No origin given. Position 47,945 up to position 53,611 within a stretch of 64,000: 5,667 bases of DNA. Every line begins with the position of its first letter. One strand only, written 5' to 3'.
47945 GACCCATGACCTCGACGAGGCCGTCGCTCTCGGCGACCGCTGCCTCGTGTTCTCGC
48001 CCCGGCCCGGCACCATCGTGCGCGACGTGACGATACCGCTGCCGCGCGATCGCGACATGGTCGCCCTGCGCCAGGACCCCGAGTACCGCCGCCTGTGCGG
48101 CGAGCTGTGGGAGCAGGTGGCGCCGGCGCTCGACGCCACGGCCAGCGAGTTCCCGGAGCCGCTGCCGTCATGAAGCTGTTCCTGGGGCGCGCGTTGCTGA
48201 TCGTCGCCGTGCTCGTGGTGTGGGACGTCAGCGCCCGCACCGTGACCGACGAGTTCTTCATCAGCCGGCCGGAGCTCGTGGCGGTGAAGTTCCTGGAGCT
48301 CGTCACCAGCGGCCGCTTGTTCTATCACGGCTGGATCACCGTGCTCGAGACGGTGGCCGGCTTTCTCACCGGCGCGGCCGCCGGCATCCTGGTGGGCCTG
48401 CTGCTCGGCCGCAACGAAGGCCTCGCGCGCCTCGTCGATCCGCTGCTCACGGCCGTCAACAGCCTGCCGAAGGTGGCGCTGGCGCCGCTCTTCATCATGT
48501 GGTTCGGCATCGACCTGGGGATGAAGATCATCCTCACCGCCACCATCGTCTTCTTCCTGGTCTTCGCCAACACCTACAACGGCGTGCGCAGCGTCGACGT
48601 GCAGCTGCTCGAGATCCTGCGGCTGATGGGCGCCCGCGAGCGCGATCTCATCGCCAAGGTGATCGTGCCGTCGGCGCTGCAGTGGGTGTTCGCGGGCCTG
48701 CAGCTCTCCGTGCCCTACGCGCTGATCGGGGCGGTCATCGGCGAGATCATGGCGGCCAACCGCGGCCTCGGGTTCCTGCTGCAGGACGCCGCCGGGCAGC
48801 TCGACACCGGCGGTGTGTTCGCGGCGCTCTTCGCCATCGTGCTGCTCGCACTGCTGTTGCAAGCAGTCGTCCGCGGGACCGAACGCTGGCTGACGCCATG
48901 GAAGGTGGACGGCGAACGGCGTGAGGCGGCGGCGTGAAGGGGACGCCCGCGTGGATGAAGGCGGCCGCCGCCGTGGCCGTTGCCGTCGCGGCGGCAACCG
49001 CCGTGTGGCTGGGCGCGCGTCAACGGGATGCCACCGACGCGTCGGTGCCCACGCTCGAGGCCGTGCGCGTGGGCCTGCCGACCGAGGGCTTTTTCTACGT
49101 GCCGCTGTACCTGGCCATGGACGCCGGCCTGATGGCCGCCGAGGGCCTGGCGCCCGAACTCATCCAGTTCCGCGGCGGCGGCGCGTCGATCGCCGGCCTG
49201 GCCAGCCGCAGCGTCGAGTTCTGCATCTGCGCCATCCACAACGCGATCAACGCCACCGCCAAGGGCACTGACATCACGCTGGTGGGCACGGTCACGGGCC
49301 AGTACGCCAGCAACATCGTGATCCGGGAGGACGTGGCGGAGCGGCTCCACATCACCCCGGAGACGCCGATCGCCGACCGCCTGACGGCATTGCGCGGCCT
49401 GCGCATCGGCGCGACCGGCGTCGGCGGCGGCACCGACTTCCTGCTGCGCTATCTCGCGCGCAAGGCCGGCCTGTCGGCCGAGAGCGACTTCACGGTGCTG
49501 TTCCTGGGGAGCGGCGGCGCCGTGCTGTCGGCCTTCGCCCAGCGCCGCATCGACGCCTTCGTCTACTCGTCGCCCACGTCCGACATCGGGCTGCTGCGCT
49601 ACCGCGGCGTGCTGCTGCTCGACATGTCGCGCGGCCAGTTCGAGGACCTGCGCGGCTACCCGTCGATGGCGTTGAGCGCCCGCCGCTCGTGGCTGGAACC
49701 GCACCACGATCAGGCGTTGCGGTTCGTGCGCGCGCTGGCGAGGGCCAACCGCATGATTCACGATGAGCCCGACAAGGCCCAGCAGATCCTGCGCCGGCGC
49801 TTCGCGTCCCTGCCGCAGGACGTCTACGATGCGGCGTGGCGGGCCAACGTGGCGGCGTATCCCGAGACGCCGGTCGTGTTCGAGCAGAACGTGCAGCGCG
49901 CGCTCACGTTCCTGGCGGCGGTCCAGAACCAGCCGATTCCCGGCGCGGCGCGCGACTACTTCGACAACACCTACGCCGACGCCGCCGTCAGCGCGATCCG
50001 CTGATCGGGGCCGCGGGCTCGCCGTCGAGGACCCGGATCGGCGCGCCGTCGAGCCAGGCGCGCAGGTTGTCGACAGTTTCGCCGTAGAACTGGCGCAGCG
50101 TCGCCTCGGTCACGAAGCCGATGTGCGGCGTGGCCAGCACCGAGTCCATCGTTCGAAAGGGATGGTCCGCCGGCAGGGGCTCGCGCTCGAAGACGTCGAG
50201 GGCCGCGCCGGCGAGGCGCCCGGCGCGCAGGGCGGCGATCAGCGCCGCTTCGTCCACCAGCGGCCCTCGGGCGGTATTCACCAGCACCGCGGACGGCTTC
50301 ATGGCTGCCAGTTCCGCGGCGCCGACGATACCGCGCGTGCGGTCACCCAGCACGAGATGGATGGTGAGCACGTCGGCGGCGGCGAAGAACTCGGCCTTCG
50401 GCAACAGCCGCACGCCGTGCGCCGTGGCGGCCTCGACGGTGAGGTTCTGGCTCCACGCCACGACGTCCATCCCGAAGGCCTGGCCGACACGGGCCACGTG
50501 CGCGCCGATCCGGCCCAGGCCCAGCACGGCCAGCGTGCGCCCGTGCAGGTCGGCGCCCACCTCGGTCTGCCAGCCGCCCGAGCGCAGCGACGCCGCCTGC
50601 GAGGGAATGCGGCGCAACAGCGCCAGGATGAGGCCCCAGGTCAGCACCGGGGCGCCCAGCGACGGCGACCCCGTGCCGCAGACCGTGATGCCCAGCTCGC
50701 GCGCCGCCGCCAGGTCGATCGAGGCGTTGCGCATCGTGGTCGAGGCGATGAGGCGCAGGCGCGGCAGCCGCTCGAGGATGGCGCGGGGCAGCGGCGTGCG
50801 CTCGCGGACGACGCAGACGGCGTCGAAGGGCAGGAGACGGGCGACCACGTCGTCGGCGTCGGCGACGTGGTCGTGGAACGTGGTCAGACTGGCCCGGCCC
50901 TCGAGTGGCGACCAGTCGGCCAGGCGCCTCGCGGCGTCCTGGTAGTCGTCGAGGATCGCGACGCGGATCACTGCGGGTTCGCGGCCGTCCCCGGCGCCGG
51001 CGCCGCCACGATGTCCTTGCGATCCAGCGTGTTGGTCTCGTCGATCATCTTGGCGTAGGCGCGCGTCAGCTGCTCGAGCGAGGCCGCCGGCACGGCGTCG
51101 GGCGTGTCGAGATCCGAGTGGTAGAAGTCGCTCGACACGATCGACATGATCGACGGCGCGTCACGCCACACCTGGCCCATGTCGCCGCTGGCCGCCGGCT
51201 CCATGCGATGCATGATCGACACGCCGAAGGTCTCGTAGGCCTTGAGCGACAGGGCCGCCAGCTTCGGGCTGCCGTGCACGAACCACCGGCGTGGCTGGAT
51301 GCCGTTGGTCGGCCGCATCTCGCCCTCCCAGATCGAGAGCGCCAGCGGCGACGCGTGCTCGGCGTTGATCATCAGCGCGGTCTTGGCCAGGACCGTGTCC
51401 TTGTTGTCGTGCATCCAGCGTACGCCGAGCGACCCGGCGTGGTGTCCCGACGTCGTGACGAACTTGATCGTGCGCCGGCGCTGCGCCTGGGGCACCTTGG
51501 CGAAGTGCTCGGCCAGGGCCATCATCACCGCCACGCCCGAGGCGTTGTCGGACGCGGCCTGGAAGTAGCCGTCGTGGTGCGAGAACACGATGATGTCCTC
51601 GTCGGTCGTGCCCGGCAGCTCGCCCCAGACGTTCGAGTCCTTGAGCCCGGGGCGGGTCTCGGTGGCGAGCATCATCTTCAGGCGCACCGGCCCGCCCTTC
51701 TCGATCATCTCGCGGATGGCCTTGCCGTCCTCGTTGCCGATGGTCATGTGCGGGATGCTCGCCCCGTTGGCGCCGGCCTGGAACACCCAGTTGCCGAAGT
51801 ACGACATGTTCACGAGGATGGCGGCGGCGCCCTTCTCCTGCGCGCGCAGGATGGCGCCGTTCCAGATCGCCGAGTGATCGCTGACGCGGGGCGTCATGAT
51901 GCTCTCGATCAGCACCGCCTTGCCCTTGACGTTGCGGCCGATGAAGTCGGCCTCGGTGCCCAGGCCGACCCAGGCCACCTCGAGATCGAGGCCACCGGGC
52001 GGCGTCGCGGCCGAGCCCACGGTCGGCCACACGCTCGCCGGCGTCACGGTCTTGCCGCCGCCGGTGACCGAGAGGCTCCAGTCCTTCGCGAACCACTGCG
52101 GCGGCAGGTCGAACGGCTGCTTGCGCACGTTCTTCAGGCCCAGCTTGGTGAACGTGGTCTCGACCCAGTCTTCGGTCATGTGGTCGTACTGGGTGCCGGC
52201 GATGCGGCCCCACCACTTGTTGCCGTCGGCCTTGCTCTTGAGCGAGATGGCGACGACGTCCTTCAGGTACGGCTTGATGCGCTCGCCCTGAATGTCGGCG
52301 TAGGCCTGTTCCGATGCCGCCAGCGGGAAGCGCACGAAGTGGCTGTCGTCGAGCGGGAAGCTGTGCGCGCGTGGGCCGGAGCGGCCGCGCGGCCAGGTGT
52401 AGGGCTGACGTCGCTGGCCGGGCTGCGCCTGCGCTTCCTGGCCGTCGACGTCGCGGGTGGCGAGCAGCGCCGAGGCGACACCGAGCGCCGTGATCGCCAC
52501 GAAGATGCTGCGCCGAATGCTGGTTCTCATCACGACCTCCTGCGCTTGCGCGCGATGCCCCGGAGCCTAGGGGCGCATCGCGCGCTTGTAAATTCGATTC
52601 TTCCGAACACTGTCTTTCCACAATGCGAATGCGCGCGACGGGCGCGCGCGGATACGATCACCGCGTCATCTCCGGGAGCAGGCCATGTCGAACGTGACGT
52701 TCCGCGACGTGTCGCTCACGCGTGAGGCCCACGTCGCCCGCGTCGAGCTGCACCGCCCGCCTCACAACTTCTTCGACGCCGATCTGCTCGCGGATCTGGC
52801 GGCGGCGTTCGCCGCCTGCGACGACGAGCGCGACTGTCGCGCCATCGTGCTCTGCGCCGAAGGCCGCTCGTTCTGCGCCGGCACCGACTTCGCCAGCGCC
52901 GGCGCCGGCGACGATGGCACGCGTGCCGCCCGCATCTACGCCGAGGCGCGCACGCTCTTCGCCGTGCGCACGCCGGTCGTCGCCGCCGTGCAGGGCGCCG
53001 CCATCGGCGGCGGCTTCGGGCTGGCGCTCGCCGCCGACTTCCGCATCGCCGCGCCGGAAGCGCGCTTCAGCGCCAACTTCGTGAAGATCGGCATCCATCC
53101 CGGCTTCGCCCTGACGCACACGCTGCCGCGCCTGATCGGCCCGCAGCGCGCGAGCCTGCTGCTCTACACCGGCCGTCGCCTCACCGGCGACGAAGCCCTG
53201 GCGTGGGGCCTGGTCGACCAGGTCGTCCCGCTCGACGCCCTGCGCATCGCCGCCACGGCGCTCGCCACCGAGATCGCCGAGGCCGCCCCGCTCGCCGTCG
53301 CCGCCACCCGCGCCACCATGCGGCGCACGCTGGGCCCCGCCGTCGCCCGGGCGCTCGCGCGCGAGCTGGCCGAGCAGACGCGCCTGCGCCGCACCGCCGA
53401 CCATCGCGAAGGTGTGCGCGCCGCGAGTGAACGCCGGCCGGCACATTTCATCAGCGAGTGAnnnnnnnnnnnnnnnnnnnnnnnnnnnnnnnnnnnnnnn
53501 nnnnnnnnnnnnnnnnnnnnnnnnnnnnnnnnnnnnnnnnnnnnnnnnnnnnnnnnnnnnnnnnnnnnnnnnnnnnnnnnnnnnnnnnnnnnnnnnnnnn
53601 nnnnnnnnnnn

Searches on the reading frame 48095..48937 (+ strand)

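Call 17: search_protein_families(library=pfam, proteins=[window:48095-48937:+])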
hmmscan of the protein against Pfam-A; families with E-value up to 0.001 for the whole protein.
window:48095-48937:+ (280 aa): 1 family
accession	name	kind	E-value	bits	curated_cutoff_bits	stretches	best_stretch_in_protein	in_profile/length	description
PF00528.27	BPD_transp_1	-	4.4e-25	88.9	26.4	1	97-264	1-180/184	Binding-protein-dependent transport system inner membrane component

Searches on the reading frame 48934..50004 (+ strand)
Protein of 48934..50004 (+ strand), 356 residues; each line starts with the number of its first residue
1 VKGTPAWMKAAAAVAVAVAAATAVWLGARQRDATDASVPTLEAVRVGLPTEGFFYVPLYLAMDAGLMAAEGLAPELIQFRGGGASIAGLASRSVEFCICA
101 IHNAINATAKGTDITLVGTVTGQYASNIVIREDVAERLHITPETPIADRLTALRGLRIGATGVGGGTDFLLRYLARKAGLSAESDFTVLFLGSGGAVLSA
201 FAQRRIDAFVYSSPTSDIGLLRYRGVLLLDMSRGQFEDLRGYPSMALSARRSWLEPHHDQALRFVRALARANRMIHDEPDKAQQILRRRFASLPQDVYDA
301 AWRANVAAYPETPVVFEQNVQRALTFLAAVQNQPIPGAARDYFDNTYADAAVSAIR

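Call 17: search_protein_families(library=pfam, proteins=[window:48934-50004:+])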
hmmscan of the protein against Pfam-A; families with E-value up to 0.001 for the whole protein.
window:48934-50004:+ (356 aa): 2 families
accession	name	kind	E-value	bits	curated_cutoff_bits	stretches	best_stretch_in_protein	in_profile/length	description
PF13379.11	NMT1_2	-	1.4e-13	51.7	24.7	1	55-285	18-247/252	NMT1-like family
PF09084.16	NMT1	-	8.7e-13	49.1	20.5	1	56-282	5-216/216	NMT1/THI5 like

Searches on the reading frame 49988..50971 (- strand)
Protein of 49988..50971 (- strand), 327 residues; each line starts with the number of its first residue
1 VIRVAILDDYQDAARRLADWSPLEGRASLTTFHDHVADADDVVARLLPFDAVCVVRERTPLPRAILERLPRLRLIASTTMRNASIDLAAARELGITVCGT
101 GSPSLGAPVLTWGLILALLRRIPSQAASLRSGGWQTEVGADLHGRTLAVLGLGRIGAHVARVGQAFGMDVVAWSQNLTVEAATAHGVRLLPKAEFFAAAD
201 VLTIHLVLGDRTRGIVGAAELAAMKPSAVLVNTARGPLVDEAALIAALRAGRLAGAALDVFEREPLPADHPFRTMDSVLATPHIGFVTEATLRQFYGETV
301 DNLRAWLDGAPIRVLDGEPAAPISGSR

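Call 17: search_protein_families(library=pfam, proteins=[window:49988-50971:-])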
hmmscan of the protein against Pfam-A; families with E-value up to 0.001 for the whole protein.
window:49988-50971:- (327 aa): 2 families
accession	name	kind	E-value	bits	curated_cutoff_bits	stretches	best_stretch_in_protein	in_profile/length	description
PF02826.25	2-Hacid_dh_C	-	9.9e-59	198.1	25.1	1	113-285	2-178/178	D-isomer specific 2-hydroxyacid dehydrogenase, NAD binding domain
PF00389.36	2-Hacid_dh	-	1.7e-12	47.6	24.6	1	29-100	21-90/134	D-isomer specific 2-hydroxyacid dehydrogenase, catalytic domain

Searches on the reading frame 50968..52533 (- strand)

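Call 17: search_protein_families(library=pfam, proteins=[window:50968-52533:-])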
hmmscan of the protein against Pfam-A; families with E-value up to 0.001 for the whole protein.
window:50968-52533:- (521 aa): 1 family
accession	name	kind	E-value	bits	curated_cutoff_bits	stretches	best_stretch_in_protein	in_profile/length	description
PF04389.22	Peptidase_M28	-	6.6e-13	49.2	21.3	1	301-394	1-95/193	Peptidase family M28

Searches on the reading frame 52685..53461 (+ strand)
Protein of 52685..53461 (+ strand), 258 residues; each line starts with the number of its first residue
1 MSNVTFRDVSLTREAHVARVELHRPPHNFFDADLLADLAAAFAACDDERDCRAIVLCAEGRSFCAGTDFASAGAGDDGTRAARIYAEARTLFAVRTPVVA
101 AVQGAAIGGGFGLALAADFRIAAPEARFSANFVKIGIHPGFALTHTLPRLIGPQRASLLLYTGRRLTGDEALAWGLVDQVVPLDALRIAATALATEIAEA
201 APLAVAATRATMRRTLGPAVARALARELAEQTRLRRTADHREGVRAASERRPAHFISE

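Call 17: search_protein_families(library=pfam, proteins=[window:52685-53461:+])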
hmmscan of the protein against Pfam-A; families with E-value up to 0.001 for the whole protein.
window:52685-53461:+ (258 aa): 2 families
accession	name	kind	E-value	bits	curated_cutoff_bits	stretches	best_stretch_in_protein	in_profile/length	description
PF00378.25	ECH_1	-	4.1e-60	203.6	27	1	13-255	2-248/251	Enoyl-CoA hydratase/isomerase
PF16113.10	ECH_2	-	7e-31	108.4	27.2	1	19-194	3-185/335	Enoyl-CoA hydratase/isomerase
